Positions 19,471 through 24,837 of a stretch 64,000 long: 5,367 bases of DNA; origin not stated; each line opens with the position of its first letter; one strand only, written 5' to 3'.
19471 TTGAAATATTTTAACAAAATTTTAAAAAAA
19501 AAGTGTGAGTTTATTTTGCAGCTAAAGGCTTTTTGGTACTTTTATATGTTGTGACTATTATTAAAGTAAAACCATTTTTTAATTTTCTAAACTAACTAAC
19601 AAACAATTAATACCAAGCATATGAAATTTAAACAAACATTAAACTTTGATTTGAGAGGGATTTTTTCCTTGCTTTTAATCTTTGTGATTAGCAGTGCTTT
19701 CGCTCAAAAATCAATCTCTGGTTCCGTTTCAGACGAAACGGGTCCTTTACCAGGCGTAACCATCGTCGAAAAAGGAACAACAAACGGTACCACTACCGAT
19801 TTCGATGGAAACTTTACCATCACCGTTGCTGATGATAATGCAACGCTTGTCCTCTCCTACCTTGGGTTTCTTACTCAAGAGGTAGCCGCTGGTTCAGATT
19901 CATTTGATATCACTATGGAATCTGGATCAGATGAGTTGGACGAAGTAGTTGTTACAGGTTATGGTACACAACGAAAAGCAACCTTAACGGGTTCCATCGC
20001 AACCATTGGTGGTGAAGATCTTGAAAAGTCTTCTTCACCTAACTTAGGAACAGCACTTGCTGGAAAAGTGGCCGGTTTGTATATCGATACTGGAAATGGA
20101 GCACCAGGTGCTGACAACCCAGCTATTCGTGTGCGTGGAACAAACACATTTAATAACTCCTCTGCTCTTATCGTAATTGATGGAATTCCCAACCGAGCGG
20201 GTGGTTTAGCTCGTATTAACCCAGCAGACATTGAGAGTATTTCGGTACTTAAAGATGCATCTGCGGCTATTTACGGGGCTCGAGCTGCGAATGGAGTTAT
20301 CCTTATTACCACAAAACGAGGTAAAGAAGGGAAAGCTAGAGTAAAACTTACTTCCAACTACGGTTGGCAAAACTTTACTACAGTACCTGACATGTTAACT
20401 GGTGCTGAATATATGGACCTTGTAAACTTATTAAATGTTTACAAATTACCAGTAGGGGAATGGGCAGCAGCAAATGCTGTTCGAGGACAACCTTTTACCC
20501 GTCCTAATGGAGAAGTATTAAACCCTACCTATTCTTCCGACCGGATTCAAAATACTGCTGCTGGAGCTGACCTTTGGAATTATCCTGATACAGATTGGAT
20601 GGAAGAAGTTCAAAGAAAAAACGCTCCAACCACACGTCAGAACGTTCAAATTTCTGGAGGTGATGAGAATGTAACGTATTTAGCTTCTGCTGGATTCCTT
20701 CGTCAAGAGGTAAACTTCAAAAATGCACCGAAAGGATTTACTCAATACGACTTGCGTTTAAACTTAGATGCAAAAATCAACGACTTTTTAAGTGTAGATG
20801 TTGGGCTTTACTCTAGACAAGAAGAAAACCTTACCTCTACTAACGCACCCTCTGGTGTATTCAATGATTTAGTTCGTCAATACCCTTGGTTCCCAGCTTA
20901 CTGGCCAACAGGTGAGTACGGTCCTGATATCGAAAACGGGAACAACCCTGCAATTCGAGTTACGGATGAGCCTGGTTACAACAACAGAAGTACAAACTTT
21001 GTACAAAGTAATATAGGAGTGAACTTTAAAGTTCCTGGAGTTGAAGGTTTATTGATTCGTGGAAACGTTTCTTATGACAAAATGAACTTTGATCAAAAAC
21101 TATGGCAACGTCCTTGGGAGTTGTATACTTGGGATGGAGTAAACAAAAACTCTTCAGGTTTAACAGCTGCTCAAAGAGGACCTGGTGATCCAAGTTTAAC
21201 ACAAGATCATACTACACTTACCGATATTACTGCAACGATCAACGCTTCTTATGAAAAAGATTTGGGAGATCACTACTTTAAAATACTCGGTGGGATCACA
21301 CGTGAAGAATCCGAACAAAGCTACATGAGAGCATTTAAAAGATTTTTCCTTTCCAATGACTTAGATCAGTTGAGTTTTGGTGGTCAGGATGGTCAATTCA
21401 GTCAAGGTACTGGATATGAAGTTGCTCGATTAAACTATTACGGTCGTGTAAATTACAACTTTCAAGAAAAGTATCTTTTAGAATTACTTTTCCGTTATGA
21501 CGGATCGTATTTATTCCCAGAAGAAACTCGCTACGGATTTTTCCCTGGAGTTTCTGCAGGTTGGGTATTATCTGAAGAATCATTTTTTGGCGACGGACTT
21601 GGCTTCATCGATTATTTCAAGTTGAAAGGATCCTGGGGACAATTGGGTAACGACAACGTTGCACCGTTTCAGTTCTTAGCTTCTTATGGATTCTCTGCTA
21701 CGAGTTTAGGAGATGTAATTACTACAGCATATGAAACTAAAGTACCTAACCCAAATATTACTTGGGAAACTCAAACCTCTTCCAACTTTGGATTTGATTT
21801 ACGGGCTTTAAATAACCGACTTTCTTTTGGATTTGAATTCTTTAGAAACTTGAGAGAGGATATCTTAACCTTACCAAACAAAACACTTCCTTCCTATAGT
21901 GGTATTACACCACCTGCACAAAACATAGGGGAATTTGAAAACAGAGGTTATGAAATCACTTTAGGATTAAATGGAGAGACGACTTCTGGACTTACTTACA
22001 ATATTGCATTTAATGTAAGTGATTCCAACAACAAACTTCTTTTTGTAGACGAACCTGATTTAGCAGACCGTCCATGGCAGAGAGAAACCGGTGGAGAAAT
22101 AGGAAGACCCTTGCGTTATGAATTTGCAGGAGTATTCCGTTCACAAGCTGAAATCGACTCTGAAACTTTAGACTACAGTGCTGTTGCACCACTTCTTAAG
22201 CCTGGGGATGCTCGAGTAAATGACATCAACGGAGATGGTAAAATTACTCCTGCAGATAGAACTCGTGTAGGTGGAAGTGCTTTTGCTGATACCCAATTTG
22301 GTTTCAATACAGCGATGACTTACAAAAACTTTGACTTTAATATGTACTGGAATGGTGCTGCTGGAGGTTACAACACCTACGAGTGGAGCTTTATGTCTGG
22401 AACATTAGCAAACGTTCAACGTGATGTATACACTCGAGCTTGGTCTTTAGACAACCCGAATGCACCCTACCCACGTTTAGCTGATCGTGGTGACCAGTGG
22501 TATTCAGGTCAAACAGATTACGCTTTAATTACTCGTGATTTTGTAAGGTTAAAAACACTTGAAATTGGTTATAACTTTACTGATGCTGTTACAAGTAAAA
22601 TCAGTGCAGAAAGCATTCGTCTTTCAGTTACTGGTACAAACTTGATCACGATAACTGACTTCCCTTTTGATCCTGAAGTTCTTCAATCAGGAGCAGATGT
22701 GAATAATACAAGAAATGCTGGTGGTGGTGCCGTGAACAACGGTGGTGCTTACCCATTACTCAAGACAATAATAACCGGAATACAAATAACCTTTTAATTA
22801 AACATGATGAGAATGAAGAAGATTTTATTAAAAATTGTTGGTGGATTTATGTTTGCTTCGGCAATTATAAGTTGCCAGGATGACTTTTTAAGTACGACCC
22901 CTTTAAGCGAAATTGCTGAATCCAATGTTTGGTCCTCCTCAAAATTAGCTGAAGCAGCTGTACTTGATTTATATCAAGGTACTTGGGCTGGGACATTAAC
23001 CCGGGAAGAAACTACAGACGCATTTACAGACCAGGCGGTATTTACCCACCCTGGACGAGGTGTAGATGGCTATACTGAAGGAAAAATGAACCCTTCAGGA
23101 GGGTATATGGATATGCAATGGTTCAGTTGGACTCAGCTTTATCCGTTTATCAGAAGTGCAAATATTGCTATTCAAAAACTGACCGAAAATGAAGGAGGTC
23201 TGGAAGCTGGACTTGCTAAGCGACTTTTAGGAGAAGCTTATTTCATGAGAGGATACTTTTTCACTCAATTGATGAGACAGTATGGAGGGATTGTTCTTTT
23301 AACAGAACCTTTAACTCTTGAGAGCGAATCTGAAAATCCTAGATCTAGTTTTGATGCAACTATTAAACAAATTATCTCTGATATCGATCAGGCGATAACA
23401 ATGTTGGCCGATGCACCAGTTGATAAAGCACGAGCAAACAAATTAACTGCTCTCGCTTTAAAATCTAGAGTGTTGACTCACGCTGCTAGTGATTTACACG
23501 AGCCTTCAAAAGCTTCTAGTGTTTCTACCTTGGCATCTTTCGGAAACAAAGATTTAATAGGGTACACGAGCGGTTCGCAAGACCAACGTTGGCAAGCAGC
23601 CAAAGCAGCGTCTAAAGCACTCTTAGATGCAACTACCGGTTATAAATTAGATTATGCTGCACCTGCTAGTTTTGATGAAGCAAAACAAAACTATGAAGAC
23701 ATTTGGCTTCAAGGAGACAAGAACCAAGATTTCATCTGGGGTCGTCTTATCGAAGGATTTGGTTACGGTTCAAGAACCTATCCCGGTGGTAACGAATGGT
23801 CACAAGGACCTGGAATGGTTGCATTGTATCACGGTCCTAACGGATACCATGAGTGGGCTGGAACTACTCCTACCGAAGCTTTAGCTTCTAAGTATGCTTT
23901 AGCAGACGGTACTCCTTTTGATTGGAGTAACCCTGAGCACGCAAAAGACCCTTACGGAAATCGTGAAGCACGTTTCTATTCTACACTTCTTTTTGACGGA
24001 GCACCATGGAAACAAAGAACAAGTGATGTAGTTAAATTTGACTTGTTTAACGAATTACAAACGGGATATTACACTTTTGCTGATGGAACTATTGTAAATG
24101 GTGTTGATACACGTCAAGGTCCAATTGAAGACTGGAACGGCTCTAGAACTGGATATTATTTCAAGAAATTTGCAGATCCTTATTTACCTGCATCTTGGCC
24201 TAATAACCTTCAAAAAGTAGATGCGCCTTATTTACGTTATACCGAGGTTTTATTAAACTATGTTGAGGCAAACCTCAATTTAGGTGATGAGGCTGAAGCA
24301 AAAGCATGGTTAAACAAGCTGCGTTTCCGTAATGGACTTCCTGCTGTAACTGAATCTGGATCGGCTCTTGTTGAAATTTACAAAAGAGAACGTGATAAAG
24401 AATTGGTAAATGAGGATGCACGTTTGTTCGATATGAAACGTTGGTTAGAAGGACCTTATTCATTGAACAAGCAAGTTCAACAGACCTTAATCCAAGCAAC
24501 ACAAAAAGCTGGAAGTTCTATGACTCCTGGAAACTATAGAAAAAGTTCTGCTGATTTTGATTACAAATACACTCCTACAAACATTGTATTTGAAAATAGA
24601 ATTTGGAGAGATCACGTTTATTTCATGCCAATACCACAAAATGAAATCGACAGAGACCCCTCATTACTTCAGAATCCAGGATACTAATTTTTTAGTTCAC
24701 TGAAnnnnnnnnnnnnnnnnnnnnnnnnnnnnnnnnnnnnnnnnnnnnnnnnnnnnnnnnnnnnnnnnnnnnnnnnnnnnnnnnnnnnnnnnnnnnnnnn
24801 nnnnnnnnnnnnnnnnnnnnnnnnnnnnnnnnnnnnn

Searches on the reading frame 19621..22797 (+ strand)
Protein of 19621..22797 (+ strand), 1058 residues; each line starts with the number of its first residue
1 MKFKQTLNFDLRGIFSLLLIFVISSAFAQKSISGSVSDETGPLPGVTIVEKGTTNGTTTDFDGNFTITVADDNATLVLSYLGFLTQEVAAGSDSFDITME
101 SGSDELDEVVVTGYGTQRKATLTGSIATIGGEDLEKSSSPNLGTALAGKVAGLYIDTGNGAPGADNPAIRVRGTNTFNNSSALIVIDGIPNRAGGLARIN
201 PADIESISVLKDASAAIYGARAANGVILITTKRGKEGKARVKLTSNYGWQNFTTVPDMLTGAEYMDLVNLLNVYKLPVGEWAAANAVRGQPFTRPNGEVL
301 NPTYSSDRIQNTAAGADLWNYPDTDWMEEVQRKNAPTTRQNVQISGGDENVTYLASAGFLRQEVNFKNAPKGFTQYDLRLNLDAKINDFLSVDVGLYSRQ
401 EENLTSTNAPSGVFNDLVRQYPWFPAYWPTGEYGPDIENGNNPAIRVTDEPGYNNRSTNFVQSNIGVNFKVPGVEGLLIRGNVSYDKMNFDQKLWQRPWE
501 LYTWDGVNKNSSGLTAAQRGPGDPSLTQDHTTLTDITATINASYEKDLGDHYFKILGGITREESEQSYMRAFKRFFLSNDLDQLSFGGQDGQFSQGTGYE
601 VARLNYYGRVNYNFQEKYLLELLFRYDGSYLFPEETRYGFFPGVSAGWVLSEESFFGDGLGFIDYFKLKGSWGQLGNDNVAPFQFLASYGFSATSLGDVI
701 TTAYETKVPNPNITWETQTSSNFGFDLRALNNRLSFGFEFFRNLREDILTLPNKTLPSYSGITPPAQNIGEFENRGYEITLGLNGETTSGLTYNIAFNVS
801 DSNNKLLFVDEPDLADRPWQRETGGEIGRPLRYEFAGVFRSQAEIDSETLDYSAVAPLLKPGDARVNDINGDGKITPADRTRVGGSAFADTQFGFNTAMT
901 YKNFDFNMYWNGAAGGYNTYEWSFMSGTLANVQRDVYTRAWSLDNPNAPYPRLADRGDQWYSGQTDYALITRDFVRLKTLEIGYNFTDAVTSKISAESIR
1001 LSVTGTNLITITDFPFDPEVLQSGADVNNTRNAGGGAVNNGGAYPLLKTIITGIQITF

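Call 5: search_protein_families(library=pfam, proteins=[window:19621-22797:+])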
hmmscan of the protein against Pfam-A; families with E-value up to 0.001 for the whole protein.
window:19621-22797:+ (1058 aa): 3 families
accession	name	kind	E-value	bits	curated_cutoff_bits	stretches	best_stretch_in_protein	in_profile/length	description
PF07715.20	Plug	-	2.4e-20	73.5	23.9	1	119-226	2-107/107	TonB-dependent Receptor Plug Domain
PF13715.12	CarbopepD_reg_2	-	4.5e-18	65.5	32.2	1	32-111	1-88/88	CarboxypepD_reg-like domain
PF13620.12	CarboxypepD_reg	-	1.5e-10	41.8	32.3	1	31-88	1-64/82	Carboxypeptidase regulatory-like domain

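Call 6: search_protein_families(library=ncbifam, proteins=[window:19621-22797:+])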
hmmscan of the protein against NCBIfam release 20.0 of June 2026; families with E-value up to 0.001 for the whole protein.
window:19621-22797:+ (1058 aa): 11 families
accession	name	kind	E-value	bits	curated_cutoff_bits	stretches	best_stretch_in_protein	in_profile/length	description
TIGR04056.1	OMP_RagA_SusC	subfamily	8.6e-258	858.5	368.25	1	31-1058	2-981/981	SusC/RagA family TonB-linked outer membrane protein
TIGR04057.1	SusC_RagA_signa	signature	5.7e-18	64.4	46.2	1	203-232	1-31/31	SusC/RagA subfamily TonB-dependent outer membrane receptor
TIGR01779.1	TonB-B12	equivalog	7.4e-12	44.6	599.7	1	96-251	18-172/614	TonB-dependent vitamin B12 receptor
TIGR01785.1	TonB-hemin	subfamily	1.4e-09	37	316.85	1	106-233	1-130/677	TonB-dependent heme/hemoglobin receptor family protein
NF052649.1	TonRcptRhtA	equivalog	1.6e-07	29.9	1100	1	89-242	24-175/744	TonB-dependent siderophore receptor RhtA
NF053692.1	BamP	equivalog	7.3e-07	28.8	230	1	17-127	8-127/251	BamP family beta-barrel-assembly machinery protein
NF007926.1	PRK10641.1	equivalog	3.7e-06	25.8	836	1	103-252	24-174/617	TonB-dependent vitamin B12 receptor BtuB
NF053590.1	TonB_dep_TOL0244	equivalog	3.3e-05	22.7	645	1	104-238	8-146/604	TOL_0244 family TonB-dependent receptor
NF010011.0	PRK13484.1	equivalog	9.8e-05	20.8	1197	1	101-233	25-160/682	IreA family TonB-dependent siderophore receptor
NF049946.1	TonB_dep_CU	exception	0.0004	18.8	700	0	105-251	41-190/683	TonB-dependent receptor, CU motif-type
NF010048.1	PRK13524.1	subfamily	0.00085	17.9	493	0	93-236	27-180/744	FepA family TonB-dependent siderophore receptor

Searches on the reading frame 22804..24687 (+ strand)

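Call 5: search_protein_families(library=pfam, proteins=[window:22804-24687:+])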
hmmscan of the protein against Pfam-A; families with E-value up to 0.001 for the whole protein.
window:22804-24687:+ (627 aa): 2 families
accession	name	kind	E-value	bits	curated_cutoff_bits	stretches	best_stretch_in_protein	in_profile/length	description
PF07980.17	SusD_RagB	-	4.4e-52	178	23.1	1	323-627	12-297/297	SusD family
PF14322.12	SusD-like_3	-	8.4e-19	69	27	1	27-224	1-190/191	Starch-binding associating with outer membrane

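Call 6: search_protein_families(library=ncbifam, proteins=[window:22804-24687:+])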
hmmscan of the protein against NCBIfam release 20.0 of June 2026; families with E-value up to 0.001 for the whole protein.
window:22804-24687:+ (627 aa): 2 families
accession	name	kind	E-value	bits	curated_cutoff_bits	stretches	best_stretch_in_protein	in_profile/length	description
NF033072.0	NanU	exception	1.3e-10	41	425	1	4-199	1-196/521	SusD family outer membrane lipoprotein NanU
NF033071.0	SusD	exception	7.4e-05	21.1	725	0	468-546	433-509/558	starch-binding outer membrane lipoprotein SusD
